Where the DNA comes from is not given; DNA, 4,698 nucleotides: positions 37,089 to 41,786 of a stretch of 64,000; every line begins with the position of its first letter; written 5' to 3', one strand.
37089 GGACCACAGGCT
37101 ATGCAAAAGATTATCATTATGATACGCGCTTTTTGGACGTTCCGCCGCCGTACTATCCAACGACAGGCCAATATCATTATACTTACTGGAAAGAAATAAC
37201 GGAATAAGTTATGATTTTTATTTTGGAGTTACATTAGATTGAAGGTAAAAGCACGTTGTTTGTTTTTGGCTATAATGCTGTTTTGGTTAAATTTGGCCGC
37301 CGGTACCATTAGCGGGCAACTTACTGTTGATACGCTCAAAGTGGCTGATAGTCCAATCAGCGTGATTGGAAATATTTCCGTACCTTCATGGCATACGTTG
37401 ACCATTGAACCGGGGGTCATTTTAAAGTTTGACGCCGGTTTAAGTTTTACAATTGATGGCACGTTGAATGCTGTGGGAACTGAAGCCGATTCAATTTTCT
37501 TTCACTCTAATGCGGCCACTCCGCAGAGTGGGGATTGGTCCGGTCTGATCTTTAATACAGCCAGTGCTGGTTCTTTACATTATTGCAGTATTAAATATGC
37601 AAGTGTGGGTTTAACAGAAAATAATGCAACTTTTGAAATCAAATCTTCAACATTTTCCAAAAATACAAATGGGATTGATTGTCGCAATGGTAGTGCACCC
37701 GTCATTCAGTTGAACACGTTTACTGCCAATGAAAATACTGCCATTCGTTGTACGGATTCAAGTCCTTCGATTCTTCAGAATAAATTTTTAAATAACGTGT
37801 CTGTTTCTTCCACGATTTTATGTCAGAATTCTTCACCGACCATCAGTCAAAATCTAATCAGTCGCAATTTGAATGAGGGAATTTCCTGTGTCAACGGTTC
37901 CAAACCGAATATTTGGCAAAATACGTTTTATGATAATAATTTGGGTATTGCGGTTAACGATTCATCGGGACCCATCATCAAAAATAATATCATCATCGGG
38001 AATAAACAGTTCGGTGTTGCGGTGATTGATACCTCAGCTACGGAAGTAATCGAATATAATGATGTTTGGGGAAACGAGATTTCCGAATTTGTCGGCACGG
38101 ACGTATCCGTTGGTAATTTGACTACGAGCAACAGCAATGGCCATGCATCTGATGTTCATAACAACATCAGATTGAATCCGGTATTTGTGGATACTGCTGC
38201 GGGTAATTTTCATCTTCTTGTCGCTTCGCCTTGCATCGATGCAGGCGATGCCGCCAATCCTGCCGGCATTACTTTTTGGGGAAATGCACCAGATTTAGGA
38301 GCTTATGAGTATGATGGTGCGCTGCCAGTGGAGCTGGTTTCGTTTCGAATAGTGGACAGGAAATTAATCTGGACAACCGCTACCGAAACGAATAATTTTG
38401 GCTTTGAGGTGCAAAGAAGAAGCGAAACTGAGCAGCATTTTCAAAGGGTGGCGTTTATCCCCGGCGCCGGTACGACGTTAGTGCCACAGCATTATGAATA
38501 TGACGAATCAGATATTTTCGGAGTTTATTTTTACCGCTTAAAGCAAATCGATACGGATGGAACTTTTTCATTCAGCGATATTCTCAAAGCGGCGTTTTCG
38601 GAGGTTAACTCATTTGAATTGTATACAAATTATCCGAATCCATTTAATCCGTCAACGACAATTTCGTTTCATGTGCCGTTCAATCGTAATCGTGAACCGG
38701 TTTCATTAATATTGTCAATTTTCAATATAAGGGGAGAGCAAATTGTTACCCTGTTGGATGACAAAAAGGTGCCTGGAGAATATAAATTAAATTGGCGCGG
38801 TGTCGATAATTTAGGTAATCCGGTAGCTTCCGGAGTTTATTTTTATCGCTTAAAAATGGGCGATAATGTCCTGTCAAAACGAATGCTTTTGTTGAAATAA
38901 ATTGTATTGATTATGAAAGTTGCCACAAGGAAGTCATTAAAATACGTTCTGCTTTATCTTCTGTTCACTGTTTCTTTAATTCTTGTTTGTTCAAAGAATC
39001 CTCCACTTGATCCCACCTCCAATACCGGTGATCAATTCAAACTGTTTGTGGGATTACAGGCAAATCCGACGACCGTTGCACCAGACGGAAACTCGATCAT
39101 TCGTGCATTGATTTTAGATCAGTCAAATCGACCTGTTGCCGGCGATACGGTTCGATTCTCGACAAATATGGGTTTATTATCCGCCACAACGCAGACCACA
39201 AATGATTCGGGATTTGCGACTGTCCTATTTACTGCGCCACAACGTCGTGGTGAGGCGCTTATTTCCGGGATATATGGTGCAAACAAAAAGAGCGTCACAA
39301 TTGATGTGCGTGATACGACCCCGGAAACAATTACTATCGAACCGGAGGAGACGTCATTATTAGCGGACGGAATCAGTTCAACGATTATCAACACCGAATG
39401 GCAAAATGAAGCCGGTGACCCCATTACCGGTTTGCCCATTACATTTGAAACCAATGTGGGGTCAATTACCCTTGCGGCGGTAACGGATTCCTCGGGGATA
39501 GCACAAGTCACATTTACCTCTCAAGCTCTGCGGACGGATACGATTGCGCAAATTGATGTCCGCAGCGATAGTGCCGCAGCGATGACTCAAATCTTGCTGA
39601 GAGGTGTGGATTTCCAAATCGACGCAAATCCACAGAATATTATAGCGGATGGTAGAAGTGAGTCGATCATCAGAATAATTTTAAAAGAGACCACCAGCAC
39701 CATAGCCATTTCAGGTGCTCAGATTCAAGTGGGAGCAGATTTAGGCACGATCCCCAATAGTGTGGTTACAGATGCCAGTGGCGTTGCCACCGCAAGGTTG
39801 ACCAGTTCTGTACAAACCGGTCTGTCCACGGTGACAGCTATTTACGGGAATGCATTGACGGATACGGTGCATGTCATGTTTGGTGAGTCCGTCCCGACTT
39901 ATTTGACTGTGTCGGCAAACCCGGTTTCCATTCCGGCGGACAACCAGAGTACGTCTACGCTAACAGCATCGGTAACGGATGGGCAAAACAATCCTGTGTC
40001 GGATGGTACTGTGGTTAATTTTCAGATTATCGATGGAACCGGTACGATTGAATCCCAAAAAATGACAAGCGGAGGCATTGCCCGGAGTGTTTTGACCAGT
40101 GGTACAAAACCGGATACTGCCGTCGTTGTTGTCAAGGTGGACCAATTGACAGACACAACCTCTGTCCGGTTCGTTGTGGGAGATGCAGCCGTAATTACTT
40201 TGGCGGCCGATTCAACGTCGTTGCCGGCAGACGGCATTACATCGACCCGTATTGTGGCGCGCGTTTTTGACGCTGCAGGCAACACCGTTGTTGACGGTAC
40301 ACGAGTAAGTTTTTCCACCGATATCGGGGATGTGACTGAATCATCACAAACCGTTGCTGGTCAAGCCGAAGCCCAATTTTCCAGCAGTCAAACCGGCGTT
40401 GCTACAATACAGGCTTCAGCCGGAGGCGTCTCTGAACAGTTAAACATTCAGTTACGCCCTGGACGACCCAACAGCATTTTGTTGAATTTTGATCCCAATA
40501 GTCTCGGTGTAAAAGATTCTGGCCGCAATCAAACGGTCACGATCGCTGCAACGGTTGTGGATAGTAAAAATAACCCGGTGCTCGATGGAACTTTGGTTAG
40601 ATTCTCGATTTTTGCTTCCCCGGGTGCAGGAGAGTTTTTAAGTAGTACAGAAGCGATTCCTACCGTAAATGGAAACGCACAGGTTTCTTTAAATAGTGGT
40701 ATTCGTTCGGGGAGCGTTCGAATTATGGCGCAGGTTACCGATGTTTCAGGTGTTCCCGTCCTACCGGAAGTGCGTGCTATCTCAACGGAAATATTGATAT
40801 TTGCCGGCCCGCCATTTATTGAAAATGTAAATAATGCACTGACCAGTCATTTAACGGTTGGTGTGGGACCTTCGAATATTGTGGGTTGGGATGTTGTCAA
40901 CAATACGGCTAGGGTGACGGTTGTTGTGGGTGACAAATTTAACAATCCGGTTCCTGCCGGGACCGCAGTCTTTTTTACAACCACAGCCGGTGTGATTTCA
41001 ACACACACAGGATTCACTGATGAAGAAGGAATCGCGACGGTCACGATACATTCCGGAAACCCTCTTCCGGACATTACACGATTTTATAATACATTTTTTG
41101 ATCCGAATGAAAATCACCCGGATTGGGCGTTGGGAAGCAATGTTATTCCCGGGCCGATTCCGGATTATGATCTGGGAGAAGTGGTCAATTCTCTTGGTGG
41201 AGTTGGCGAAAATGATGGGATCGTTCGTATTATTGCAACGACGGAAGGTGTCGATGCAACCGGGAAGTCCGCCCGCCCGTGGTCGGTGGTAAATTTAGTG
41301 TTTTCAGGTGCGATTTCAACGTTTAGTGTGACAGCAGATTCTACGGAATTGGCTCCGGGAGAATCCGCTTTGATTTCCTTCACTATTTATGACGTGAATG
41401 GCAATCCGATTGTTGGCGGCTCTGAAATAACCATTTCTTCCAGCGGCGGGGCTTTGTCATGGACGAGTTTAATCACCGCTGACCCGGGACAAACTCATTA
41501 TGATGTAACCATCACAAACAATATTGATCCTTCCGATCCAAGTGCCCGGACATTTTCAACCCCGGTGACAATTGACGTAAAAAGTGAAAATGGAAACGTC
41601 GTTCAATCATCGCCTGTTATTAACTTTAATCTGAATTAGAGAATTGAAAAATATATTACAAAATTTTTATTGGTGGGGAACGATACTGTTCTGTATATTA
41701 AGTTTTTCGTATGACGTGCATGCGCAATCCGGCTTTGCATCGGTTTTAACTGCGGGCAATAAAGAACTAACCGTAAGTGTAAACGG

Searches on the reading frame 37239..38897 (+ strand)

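Call 63: search_protein_families(library=pfam, proteins=[window:37239-38897:+], max_evalue=0.01)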
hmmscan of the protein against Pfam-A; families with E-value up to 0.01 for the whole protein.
window:37239-38897:+ (553 aa): 7 families
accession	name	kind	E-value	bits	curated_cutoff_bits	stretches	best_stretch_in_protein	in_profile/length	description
PF13229.12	Beta_helix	-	1e-27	97.1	25.9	3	127-271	6-154/158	Right handed beta helix region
PF05048.19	NosD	-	1.1e-11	45.1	23.6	2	105-234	43-173/212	Periplasmic copper-binding protein (NosD)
PF13585.12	CHU_C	-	0.00028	21.4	27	1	491-542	30-75/86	CHU_C Type IX secretion signal domain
PF18962.6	Por_Secre_tail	-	0.00031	21.4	27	1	465-548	2-72/75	Secretion system C-terminal sorting domain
PF13860.13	FlgD_ig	-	0.001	19.4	27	1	489-537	24-72/79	FlgD Ig-like domain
PF17161.10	DUF5123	-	0.0019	19.7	35.1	1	224-337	2-110/113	Domain of unknown function (DUF5123)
PF07602.17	DUF1565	-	0.0049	16.7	20.3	0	134-294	73-237/257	Protein of unknown function (DUF1565)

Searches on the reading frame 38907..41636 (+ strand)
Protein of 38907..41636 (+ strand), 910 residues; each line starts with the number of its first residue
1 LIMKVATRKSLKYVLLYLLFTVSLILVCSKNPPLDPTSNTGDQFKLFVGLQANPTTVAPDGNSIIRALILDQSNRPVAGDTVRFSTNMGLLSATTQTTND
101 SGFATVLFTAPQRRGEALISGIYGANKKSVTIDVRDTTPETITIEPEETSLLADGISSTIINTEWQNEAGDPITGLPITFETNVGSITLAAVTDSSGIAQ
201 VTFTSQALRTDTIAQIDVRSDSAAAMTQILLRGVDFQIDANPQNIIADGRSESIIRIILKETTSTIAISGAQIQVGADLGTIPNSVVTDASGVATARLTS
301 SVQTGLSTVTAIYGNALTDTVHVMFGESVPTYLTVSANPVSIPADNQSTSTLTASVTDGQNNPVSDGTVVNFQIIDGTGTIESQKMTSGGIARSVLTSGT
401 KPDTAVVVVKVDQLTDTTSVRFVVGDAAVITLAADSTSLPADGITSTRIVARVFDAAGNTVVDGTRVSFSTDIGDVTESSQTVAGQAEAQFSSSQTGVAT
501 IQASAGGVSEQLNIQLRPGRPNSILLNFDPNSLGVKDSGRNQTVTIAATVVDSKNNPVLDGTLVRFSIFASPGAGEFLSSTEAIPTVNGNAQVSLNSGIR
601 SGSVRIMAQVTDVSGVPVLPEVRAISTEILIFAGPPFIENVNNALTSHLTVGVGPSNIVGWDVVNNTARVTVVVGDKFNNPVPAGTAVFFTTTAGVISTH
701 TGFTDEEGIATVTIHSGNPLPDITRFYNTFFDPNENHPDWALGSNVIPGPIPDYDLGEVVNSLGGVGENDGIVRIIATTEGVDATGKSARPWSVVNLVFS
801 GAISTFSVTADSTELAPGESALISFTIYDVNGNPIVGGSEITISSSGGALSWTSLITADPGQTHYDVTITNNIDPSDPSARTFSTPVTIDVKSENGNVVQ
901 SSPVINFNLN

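Call 63: search_protein_families(library=pfam, proteins=[window:38907-41636:+], max_evalue=0.01)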
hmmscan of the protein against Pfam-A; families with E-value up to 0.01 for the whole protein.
window:38907-41636:+ (910 aa): 3 families
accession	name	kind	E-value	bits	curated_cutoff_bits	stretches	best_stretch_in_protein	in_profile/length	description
PF09134.16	Invasin_D3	-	8.9e-62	206.2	33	8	334-423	6-96/98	Invasin, domain 3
PF02369.22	Big_1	-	2.9e-58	194.4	34.9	7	430-513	2-89/93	Bacterial Ig-like domain (group 1)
PF18565.7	Glyco_hydro2_C5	-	2.8e-05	24.4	32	0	430-469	1-41/103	Glycoside hydrolase family 2 C-terminal domain 5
